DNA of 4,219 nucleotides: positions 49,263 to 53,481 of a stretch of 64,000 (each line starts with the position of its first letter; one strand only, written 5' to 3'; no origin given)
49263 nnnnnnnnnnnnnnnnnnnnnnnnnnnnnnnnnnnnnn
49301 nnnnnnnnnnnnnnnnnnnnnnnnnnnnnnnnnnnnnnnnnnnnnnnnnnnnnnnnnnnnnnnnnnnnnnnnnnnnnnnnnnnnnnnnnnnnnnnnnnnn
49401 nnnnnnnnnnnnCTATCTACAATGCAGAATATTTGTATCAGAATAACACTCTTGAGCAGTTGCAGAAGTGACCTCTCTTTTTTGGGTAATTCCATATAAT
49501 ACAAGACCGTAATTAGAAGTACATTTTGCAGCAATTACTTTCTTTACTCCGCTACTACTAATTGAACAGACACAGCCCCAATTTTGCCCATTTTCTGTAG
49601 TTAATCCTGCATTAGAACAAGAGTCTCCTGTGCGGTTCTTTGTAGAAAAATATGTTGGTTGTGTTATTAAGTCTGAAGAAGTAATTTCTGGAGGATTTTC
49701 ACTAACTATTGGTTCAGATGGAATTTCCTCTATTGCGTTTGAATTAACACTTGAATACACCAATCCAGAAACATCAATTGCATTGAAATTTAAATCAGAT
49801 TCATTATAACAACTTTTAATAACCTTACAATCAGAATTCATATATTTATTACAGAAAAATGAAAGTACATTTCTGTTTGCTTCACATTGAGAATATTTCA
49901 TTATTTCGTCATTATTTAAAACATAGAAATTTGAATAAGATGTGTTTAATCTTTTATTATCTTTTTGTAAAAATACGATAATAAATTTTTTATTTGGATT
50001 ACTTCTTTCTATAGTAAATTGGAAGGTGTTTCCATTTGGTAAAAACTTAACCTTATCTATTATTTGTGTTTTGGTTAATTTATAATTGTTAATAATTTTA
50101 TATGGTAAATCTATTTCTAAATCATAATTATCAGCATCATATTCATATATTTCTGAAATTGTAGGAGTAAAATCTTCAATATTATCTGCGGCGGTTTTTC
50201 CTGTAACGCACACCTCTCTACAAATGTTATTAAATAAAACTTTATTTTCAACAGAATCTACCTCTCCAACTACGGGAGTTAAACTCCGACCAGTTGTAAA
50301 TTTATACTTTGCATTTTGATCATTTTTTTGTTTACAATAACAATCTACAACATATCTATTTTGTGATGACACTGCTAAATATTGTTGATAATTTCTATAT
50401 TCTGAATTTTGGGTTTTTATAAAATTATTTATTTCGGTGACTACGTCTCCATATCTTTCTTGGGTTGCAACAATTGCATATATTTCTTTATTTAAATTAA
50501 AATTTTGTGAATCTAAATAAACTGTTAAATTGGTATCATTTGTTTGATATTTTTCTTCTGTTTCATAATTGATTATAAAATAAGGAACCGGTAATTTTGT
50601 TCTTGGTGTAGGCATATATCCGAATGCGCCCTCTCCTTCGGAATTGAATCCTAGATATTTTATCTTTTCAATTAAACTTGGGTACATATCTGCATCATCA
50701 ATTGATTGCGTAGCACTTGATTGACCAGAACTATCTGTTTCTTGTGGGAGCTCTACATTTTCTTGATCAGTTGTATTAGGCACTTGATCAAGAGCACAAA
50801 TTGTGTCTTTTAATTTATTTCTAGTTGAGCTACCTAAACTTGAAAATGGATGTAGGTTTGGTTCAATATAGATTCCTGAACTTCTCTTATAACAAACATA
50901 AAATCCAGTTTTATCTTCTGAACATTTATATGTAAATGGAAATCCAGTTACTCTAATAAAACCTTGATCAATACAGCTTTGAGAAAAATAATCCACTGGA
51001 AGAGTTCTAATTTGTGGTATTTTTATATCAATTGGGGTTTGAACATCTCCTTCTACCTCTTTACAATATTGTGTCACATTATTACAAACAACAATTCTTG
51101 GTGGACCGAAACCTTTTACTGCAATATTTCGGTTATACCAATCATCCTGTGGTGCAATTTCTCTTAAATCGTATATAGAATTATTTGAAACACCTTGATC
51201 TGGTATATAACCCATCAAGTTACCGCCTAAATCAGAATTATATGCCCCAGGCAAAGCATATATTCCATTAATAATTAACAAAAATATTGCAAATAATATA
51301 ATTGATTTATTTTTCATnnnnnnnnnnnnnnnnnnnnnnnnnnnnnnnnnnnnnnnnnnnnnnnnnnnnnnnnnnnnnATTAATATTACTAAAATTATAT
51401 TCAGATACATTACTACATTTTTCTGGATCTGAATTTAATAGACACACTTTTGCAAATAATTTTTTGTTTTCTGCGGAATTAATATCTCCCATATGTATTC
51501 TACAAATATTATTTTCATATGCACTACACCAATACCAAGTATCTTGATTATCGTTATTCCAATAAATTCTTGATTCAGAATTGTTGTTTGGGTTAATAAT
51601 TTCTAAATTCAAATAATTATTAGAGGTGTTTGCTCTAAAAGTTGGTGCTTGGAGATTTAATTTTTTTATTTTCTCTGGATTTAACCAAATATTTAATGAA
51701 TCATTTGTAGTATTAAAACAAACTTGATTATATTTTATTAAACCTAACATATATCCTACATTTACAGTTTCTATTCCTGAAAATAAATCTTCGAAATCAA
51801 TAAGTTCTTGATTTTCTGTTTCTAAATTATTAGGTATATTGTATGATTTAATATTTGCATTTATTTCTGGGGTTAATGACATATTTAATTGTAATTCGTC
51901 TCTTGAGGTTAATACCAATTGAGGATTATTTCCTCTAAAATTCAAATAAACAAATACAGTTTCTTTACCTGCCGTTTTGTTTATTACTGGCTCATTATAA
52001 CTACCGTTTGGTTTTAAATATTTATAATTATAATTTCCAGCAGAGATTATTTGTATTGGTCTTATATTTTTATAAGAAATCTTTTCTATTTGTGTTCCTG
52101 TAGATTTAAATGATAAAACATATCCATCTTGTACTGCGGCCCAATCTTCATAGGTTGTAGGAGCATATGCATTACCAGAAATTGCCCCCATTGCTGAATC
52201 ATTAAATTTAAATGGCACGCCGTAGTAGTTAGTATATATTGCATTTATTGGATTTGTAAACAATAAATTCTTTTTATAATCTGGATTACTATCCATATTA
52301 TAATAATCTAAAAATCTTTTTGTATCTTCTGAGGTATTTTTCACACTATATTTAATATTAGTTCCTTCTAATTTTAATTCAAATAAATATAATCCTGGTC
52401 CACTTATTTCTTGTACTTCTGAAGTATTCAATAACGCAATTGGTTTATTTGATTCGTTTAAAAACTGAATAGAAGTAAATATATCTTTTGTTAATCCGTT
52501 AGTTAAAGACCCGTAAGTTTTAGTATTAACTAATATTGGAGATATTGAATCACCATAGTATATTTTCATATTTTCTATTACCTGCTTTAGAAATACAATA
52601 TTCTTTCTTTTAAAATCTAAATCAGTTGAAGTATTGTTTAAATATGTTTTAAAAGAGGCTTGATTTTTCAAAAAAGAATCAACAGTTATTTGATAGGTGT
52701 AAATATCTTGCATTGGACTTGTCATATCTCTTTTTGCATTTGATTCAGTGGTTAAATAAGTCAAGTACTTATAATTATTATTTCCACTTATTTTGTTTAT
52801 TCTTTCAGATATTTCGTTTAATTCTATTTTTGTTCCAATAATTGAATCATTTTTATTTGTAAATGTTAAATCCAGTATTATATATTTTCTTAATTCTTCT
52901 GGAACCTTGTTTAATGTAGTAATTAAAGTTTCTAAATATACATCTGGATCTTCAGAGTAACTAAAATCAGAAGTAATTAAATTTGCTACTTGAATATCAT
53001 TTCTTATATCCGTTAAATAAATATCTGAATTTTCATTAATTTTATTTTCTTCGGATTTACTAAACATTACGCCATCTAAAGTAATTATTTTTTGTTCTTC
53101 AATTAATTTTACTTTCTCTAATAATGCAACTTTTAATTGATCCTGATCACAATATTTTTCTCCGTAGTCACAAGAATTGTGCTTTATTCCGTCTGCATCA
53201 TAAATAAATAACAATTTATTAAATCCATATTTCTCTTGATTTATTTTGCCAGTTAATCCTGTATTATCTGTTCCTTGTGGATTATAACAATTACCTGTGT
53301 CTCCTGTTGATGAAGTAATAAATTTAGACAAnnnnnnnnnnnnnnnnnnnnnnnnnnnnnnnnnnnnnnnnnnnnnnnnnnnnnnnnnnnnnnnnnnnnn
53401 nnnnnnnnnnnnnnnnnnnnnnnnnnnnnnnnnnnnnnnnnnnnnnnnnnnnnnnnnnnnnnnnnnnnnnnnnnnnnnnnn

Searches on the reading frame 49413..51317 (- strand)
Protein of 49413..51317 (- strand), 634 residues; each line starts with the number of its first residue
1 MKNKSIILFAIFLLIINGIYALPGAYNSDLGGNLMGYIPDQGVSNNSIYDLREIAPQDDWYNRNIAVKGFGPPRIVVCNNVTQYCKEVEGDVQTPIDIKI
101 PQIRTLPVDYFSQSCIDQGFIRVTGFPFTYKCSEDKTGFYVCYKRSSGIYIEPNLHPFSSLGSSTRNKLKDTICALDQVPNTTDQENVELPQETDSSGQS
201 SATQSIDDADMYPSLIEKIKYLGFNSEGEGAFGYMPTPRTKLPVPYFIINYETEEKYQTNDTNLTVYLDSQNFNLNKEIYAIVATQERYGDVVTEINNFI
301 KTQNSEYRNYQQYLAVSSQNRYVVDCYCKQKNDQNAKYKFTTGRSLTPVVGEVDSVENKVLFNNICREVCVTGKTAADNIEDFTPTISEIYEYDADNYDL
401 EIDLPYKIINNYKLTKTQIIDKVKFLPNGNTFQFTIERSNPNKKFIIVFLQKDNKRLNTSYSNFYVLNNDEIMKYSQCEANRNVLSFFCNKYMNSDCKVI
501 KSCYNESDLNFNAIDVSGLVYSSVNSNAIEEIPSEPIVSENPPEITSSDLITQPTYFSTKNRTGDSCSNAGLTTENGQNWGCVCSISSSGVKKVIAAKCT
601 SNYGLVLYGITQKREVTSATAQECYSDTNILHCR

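Call 20: search_protein_families(library=pfam, proteins=[window:49413-51317:-], max_evalue=0.01)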
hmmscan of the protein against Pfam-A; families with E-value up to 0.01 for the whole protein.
window:49413-51317:- (634 aa): 0 families

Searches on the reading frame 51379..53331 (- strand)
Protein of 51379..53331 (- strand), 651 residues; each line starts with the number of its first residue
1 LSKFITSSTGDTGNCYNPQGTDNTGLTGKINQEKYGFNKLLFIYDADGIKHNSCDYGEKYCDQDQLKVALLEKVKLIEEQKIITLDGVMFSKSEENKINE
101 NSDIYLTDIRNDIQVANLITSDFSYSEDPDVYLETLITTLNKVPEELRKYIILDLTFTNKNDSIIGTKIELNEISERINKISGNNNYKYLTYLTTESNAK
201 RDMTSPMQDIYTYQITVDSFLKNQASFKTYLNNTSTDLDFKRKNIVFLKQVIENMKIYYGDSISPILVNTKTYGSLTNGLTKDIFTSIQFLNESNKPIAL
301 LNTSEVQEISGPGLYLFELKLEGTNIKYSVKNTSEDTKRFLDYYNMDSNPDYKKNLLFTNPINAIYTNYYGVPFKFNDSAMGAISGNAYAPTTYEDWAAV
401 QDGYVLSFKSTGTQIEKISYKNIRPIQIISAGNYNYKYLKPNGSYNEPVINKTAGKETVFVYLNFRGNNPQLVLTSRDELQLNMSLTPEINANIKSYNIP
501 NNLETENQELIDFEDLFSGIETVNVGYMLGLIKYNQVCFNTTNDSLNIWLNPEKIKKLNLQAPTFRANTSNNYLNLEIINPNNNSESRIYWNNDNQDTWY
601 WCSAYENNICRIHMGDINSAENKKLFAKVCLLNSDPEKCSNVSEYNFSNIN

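Call 43: find_homologous_proteins(query=window:51379-53331:-)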
Query window:51379-53331:- (651 aa): 5 proteins with E <= 0.001 among 8000 candidates.
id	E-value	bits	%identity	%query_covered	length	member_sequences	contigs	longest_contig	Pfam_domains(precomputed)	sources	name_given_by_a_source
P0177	6.1e-224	763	64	84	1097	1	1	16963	-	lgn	-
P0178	1.5e-223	762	63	86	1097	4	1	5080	-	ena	-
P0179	2.9e-202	691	58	85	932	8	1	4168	-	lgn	-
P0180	2.8e-172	592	58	73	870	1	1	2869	-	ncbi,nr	ncbi:MAG: hypothetical protein PHU32_05925, partial [Candidatus ainarchaeum sp.]|nr:hypothetical pro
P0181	8.8e-163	561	49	84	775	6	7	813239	-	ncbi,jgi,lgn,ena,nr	ncbi:MAG TPA: hypothetical protein PK655_02985 [archaeon]|nr:hypothetical protein [archaeon] HPV6639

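Call 80: search_protein_families(library=phrogs, proteins=[window:51379-53316:-], max_evalue=0.01)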
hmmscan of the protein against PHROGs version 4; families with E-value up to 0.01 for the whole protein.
window:51379-53316:- (646 aa): 0 families
